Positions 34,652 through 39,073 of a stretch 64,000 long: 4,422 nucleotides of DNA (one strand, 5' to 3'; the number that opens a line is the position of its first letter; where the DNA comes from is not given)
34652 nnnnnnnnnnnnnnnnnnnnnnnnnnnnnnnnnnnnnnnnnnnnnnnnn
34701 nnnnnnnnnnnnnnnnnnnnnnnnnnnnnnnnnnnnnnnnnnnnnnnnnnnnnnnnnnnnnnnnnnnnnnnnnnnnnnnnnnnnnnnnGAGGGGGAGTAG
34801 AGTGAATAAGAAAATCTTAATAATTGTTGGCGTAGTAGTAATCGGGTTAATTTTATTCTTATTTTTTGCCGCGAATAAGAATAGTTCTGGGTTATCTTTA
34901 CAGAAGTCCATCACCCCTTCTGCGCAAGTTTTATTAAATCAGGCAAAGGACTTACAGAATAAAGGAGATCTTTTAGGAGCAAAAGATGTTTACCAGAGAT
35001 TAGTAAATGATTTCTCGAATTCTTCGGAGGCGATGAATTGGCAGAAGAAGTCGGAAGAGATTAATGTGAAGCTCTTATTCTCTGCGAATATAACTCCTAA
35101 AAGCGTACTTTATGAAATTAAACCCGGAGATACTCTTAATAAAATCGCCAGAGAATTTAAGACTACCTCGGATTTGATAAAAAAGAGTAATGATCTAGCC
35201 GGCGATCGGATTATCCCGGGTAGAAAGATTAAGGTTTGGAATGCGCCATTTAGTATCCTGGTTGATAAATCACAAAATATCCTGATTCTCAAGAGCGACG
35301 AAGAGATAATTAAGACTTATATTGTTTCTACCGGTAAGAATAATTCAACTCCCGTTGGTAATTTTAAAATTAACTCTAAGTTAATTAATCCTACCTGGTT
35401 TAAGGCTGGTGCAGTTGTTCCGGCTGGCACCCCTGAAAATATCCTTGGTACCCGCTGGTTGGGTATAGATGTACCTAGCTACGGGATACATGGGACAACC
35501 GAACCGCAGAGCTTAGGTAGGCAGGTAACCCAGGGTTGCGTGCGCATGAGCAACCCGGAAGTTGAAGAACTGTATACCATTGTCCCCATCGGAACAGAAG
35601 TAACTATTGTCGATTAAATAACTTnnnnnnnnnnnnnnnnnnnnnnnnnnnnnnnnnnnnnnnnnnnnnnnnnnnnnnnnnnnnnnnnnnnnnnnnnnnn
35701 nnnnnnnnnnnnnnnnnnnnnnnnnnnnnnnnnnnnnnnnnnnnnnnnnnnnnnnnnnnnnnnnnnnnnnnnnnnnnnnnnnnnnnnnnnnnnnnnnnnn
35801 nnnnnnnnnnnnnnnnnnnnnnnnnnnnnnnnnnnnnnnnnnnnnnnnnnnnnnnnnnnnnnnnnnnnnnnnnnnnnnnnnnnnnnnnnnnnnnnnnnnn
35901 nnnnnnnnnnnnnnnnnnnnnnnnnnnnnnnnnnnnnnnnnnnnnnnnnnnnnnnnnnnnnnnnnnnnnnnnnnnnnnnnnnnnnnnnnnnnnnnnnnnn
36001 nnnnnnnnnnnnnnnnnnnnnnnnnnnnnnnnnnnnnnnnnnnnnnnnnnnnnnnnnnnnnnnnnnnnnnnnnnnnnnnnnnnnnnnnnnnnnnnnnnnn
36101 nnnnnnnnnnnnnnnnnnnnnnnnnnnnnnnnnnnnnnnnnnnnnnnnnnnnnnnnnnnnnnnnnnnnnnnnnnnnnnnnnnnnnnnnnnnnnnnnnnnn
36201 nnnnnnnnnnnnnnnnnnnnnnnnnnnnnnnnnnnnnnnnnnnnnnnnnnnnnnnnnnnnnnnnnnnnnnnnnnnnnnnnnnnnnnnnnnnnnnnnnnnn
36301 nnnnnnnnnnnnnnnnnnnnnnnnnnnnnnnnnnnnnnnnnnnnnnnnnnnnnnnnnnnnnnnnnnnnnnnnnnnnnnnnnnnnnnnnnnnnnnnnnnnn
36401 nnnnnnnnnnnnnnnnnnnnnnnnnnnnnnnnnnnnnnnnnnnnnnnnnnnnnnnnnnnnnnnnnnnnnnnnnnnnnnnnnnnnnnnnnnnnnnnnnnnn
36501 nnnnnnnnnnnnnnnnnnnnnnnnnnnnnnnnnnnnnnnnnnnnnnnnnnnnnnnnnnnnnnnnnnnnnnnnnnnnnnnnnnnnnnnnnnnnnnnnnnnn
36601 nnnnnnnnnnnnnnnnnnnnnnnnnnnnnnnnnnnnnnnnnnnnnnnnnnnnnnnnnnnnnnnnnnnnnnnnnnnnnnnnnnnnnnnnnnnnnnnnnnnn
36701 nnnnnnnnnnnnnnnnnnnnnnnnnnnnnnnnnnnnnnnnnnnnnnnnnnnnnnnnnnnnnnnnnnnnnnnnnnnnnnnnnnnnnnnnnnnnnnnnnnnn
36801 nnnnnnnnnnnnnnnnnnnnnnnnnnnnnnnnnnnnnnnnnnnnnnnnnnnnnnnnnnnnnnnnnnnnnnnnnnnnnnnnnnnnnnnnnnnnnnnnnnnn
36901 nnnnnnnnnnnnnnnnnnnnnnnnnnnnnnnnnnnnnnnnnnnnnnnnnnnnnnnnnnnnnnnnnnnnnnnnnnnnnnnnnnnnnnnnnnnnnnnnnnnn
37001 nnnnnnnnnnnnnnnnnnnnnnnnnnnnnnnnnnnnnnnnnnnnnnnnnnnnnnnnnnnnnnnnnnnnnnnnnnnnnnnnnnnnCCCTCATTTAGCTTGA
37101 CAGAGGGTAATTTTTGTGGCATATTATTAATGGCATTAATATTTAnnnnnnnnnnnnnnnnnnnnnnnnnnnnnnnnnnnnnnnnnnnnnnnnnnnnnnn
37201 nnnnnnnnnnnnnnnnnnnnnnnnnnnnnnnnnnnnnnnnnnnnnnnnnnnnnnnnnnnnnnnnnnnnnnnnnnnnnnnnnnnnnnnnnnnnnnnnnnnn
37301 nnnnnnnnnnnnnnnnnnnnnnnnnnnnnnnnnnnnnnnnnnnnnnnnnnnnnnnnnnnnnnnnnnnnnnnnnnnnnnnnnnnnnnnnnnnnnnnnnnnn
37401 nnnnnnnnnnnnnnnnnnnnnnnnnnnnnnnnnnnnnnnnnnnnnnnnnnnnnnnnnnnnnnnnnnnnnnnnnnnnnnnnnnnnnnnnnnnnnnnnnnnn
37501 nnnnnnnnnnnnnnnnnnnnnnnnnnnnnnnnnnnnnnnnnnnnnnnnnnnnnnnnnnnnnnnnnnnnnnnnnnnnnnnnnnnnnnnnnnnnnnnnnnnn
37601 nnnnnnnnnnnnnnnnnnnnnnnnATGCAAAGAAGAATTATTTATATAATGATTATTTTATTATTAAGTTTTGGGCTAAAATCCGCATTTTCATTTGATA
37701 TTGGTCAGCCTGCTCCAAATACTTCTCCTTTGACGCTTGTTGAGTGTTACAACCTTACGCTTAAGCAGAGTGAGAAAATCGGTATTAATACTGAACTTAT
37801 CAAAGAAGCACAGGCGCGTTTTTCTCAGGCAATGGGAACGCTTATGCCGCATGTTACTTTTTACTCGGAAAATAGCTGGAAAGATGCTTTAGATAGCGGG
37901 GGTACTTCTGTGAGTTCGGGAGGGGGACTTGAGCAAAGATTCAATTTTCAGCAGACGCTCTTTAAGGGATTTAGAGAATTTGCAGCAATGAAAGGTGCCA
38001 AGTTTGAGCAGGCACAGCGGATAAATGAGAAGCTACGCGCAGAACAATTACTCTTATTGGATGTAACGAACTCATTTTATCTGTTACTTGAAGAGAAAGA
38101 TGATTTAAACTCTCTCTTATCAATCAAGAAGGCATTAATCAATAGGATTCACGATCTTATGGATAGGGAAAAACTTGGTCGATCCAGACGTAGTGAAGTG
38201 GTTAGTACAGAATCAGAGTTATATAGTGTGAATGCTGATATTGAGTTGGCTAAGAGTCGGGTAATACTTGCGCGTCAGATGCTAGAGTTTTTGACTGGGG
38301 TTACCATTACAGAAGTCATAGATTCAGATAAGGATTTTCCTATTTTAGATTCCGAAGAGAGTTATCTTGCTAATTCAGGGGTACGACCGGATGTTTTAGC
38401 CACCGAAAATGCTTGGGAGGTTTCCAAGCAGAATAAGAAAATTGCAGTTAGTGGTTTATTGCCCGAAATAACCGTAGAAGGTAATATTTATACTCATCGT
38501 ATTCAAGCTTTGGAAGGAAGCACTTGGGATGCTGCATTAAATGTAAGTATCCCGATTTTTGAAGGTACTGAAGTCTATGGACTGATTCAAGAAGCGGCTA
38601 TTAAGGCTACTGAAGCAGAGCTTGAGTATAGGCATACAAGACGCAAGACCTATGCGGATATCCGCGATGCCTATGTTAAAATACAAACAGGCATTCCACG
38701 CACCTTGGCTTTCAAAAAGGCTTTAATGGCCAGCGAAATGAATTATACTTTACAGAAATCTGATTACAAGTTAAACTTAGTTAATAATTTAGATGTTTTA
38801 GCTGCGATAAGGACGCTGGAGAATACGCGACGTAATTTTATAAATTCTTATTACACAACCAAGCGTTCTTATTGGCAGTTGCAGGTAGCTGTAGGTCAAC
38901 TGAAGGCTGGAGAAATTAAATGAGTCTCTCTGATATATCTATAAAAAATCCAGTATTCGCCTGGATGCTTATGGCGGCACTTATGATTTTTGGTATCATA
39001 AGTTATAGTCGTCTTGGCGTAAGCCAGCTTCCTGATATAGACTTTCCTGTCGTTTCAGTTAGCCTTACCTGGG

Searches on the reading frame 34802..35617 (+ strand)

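Call 17: search_protein_families(library=pfam, proteins=[window:34802-35617:+], max_evalue=0.001)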
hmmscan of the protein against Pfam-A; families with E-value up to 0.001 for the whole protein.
window:34802-35617:+ (271 aa): 3 families
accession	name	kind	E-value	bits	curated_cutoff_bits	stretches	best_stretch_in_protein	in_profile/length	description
PF03734.19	YkuD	-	7.5e-22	78.9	23.4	1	151-269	3-146/146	L,D-transpeptidase catalytic domain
PF01476.26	LysM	-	7.3e-12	45.5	20.9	1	104-146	1-43/43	LysM domain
PF23473.1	LysM3_LYK4_5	-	0.00062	20.2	29.3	0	104-139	5-40/48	LYK4/5 LysM3 domain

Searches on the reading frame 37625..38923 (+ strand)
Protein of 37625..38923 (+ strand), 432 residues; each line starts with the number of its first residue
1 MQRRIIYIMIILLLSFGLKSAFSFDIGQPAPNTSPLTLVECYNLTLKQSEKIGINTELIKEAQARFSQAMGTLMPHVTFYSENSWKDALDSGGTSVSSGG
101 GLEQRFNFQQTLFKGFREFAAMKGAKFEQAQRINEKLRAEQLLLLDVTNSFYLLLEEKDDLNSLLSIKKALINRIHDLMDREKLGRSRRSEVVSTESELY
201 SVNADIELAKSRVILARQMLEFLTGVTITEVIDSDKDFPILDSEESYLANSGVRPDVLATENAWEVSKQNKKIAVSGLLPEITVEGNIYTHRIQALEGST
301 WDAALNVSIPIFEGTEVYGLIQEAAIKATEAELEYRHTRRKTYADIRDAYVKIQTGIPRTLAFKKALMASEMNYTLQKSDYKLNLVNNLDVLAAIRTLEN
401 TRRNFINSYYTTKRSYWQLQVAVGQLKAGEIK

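Call 17: search_protein_families(library=pfam, proteins=[window:37625-38923:+], max_evalue=0.001)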
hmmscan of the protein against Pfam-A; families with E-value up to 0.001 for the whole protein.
window:37625-38923:+ (432 aa): 1 family
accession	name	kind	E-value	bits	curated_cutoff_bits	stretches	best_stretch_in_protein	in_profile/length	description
PF02321.23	OEP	-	4.8e-37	128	22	2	254-424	12-187/187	Outer membrane efflux protein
